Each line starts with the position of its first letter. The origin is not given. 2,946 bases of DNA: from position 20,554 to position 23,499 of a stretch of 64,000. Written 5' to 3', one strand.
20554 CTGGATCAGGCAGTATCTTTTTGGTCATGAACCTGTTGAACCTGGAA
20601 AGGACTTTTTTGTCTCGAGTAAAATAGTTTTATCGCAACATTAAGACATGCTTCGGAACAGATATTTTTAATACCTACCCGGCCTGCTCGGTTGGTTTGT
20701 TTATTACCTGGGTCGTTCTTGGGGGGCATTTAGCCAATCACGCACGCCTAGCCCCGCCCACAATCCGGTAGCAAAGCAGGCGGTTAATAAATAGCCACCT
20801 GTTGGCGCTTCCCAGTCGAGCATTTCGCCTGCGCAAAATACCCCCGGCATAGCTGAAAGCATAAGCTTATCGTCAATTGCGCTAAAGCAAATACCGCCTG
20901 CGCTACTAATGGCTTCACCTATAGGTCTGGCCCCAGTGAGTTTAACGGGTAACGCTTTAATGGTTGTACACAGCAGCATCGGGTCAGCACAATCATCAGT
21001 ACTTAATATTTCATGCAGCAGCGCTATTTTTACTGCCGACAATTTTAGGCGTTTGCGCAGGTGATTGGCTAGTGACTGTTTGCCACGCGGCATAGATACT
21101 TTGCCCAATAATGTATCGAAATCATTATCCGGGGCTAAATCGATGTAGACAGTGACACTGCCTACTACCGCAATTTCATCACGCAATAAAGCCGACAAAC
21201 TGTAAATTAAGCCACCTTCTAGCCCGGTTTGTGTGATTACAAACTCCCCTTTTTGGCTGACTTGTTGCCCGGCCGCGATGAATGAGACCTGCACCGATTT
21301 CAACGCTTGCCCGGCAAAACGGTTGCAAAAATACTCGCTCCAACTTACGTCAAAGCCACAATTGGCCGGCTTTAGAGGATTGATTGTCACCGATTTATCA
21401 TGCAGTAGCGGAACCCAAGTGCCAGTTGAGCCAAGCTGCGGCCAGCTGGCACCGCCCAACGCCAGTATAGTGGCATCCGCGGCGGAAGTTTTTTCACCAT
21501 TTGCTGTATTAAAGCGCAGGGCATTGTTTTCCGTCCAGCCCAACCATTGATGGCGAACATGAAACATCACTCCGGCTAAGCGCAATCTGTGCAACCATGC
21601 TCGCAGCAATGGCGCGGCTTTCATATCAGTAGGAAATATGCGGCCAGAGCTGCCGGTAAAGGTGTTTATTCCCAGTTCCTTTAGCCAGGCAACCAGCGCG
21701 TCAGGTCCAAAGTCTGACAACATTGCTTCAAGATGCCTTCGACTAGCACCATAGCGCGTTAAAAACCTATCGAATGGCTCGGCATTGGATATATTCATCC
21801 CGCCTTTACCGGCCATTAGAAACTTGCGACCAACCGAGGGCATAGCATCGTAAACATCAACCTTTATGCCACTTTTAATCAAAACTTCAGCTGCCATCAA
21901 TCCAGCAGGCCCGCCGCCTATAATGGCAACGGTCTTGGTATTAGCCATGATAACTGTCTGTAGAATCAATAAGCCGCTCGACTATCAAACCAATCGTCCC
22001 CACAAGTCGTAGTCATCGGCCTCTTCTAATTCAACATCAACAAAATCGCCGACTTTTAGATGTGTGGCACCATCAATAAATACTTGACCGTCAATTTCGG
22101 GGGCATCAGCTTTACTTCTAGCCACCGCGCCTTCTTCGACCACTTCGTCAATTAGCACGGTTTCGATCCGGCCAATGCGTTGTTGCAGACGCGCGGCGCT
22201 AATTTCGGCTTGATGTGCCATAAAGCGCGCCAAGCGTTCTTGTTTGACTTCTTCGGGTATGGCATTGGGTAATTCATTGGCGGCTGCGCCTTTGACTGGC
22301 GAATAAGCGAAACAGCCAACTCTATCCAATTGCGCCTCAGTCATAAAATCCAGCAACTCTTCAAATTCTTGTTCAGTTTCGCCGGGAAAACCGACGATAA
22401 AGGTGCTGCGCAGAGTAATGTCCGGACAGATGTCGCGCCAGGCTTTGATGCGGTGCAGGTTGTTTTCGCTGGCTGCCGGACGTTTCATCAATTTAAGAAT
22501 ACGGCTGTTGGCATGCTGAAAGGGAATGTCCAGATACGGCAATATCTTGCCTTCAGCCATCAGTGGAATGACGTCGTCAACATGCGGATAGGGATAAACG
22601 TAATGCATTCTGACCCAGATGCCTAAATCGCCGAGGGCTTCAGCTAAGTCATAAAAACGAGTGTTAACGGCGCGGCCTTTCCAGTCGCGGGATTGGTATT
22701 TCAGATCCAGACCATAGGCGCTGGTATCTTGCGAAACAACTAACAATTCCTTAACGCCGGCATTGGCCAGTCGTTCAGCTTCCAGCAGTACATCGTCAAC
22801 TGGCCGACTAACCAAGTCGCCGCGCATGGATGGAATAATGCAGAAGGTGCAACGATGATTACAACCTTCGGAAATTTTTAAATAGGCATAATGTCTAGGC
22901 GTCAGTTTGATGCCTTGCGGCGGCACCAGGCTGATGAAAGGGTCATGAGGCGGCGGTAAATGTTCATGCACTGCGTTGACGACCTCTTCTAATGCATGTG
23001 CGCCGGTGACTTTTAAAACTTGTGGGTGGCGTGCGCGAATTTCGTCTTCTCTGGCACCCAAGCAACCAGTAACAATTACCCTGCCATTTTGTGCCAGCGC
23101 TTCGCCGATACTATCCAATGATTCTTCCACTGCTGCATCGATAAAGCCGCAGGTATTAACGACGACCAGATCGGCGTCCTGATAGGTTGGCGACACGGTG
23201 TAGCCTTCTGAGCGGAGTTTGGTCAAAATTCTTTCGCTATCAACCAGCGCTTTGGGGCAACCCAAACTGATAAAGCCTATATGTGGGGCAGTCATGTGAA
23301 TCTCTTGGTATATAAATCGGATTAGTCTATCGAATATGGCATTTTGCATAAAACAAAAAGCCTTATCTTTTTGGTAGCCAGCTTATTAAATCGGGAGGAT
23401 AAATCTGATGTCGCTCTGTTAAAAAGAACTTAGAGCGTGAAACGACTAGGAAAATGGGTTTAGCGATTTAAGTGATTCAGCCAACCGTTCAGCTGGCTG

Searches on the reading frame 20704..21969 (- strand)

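Call 10: search_protein_families(library=ncbifam, proteins=[window:20704-21969:-], max_evalue=0.00001)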
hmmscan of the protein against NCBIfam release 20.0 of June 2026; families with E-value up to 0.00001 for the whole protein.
window:20704-21969:- (421 aa): 14 families
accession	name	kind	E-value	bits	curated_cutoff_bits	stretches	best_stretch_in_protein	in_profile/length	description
TIGR03862.1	flavo_PP4765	subfamily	7.1e-162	538.5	242.65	1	34-414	1-376/376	TIGR03862 family flavoprotein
TIGR00275.1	TIGR00275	subfamily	2e-92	310.1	183.8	1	14-406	1-400/401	aminoacetone oxidase family FAD-binding enzyme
NF009409.0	PRK12770.1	subfamily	1.1e-09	37.8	343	1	9-47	16-54/360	putative glutamate synthase subunit beta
TIGR01318.1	gltD_gamma_fam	subfamily_domain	6.7e-09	34.8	482.95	1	7-48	137-178/467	glutamate synthase, small subunit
NF005560.0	PRK07233.1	equivalog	4.9e-08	32.2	252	1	13-97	2-80/435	hypothetical protein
NF009408.0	PRK12769.1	equivalog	5.7e-08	31.3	1003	1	8-48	324-364/659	formate-dependent uric acid utilization protein AegA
NF041087.1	bile_acid_BaiCD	equivalog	9.4e-07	27.3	825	1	9-57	378-426/642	bile acid Fe-S flavoenzyme BaiCD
NF005547.0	PRK07208.1-3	equivalog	1.1e-06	27.7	380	1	9-48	2-41/465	hypothetical protein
NF009410.0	PRK12771.1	subfamily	1.1e-06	27.6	516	1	10-47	137-174/566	NAD(P)-binding protein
NF009451.0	PRK12809.1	equivalog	1.1e-06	27.3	1154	1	9-48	308-347/639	formate-dependent uric acid utilization protein YgfT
TIGR03467.1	HpnE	equivalog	3e-06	26.8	283.05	0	14-47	1-34/430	hydroxysqualene dehydroxylase HpnE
TIGR01316.1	gltA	equivalog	8.4e-06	24.8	471.75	0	10-47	132-169/449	NADPH-dependent glutamate synthase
NF010590.0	PRK13984.1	equivalog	8.5e-06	24.2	946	0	2-47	279-324/611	putative oxidoreductase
NF045599.1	bili_reduct_long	exception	9e-06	24.2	750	0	9-51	379-421/641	bilirubin reductase, long form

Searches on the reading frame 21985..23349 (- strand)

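Call 10: search_protein_families(library=ncbifam, proteins=[window:21985-23349:-], max_evalue=0.00001)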
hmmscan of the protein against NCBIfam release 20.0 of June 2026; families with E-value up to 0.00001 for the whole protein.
window:21985-23349:- (454 aa): 11 families
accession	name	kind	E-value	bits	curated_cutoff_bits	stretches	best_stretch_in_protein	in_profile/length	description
TIGR01125.1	TIGR01125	equivalog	3.5e-176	586.5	356.95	1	24-451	2-432/432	30S ribosomal protein S12 methylthiotransferase RimO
TIGR00089.1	TIGR00089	subfamily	5.2e-102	341.8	251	1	25-451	3-429/429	MiaB/RimO family radical SAM methylthiotransferase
TIGR01574.1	miaB-methiolase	equivalog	1.7e-70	238.3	355.3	1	28-454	6-437/437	tRNA (N6-isopentenyl adenosine(37)-C2)-methylthiotransferase MiaB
TIGR01579.1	MiaB-like-C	equivalog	2.7e-60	204.8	357.05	1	27-408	2-387/416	tRNA (N(6)-L-threonylcarbamoyladenosine(37)-C(2))-methylthiotransferase MtaB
TIGR01578.1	MiaB-like-B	hypoth_equivalog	4.9e-59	200.2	314.7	1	28-454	6-421/421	tRNA (N(6)-L-threonylcarbamoyladenosine(37)-C(2))-methylthiotransferase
NF010916.0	PRK14336.1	equivalog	1.4e-40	139.4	606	1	26-454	6-413/418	tRNA (N6-isopentenyl adenosine(37)-C2)-methylthiotransferase MiaB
TIGR04014.1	B12_SAM_MJ_0865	equivalog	2.6e-19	69.3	360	1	155-389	161-382/434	methyl-coenzyme M reductase glutamine C-methyltransferase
TIGR04013.1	B12_SAM_MJ_1487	hypoth_equivalog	1.9e-13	50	251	1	150-375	147-371/382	TIGR04013 family B12-binding domain/radical SAM domain-containing protein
TIGR04479.1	bcpD_PhpK_rSAM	subfamily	1e-12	47.2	600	1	279-341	351-411/504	PhpK family radical SAM P-methyltransferase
NF053743.1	LipS2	equivalog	1.8e-07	30.9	270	0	314-402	169-255/292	LipS2 family lipoyl synthase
TIGR04428.1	B12_rSAM_trp_MT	equivalog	9.4e-06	24.3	500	0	160-339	222-398/558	tryptophan 2-C-methyltransferase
